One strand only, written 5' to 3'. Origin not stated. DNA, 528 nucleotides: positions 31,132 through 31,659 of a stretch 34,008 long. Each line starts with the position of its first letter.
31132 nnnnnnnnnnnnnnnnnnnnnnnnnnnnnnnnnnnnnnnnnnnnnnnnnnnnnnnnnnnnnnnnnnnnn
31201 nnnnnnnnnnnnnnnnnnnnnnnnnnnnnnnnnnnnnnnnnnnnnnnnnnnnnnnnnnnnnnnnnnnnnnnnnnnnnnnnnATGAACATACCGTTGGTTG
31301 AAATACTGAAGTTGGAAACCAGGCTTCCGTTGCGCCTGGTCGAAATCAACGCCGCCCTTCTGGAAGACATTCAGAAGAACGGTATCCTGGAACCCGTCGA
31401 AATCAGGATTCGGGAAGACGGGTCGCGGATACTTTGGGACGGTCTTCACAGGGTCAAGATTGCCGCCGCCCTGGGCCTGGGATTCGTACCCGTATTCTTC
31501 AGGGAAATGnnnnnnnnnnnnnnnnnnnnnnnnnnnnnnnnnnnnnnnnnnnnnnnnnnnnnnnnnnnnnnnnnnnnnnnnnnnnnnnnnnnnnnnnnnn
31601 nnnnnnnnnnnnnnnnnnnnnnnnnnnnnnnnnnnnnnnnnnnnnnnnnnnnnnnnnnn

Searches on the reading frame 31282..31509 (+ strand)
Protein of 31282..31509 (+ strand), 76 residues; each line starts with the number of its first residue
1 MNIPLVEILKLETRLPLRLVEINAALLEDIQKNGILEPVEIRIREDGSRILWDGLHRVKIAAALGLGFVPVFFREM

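Call 55: search_protein_families(library=phrogs, proteins=[window:31282-31509:+], max_evalue=0.001)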
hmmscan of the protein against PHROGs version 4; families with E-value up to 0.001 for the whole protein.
window:31282-31509:+ (76 aa): 2 families
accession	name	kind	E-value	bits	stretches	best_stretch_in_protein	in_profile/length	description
phrog_7527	-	unknown function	5.2e-05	24.4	1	25-75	45-91/95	-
phrog_26387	-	DNA, RNA and nucleotide metabolism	0.00053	20.5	1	25-72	35-83/252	ParB-like partition nuclease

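Call 56: search_protein_families(library=pfam, proteins=[window:31282-31509:+], max_evalue=0.001)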
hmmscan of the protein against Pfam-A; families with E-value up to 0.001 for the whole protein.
window:31282-31509:+ (76 aa): 0 families
